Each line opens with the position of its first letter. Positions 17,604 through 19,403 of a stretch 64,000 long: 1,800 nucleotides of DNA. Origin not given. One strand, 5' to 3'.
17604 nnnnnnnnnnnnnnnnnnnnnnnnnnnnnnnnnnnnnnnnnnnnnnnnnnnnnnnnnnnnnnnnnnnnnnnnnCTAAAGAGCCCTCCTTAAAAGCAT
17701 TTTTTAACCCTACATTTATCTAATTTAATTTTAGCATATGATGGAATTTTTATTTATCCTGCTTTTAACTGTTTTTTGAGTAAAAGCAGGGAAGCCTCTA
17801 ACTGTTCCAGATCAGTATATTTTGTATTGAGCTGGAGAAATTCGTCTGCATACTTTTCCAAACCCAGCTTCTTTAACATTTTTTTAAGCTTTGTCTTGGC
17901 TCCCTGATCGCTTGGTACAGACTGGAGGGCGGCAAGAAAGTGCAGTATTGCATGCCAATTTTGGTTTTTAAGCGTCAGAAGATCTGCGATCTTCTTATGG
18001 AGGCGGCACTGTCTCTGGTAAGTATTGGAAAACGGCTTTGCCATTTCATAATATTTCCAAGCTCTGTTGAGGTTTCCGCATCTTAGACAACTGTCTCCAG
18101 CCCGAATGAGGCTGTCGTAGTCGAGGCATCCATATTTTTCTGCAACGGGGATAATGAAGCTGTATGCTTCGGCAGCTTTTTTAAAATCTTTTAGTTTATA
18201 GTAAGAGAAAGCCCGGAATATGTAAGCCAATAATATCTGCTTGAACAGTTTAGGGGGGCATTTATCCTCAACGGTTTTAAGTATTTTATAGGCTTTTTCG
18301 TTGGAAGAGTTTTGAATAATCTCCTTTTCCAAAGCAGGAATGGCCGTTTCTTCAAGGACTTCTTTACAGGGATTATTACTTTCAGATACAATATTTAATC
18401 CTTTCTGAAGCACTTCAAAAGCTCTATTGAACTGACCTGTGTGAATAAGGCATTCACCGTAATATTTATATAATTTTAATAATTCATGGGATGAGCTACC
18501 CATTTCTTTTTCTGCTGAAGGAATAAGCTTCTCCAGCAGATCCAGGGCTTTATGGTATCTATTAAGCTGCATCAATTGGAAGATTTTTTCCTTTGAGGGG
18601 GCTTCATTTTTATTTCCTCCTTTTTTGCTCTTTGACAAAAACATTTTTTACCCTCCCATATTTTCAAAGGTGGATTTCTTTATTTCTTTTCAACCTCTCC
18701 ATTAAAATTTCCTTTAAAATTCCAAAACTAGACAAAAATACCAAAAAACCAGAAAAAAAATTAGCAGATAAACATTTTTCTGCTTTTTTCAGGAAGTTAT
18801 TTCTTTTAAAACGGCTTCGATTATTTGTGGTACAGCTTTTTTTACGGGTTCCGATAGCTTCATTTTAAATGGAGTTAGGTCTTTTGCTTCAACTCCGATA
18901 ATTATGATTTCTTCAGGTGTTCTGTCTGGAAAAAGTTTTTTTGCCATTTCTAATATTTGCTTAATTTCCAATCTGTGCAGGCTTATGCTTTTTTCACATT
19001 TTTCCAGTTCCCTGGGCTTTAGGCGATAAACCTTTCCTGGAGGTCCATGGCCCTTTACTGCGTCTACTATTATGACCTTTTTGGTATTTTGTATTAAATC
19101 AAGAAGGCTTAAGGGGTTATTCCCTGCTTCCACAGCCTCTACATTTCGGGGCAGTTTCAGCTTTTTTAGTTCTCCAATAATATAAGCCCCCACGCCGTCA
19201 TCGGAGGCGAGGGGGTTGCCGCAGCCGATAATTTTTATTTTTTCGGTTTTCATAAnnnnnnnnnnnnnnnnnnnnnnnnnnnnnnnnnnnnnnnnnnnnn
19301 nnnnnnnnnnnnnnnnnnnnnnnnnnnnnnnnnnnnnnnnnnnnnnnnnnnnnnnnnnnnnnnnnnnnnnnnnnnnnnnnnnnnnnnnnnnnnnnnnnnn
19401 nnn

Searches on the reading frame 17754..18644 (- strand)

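Call 9: search_protein_families(library=pfam, proteins=[window:17754-18644:-], max_evalue=0.001)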
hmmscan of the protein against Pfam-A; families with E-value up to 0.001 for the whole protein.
window:17754-18644:- (296 aa): 7 families
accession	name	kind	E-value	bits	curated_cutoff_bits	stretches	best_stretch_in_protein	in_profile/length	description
PF13424.12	TPR_12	-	4.3e-09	36.9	30.1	1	24-85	13-74/77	Tetratricopeptide repeat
PF07719.23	TPR_2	-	4.4e-08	33.1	27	0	140-161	3-24/34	Tetratricopeptide repeat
PF13428.12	TPR_14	-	9.1e-07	29.4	23.5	0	57-83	2-28/44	Tetratricopeptide repeat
PF25064.1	ARM_TT21_5th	-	0.00011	22.9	27.8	0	219-285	7-73/117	TT21 fifth ARM repeats domain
PF12895.13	ANAPC3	-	0.00021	22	27.2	1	28-89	3-55/82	Anaphase-promoting complex, cyclosome, subunit 3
PF00515.34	TPR_1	-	0.00024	21.2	27.8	0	140-162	3-25/34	Tetratricopeptide repeat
PF17874.7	TPR_MalT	-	0.0004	20.2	45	0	23-92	89-157/336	MalT-like TPR region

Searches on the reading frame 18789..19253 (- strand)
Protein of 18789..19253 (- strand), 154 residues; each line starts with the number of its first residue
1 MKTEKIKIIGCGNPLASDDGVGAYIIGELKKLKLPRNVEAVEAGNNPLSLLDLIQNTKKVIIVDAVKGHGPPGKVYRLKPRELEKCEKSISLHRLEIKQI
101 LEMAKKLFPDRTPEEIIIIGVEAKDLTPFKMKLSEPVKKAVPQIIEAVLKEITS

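Call 9: search_protein_families(library=pfam, proteins=[window:18789-19253:-], max_evalue=0.001)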
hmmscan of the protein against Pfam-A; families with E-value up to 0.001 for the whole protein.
window:18789-19253:- (154 aa): 1 family
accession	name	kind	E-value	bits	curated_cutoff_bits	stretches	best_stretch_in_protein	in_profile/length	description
PF01750.23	HycI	-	1.9e-27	96.1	23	1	25-151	3-130/130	Hydrogenase maturation protease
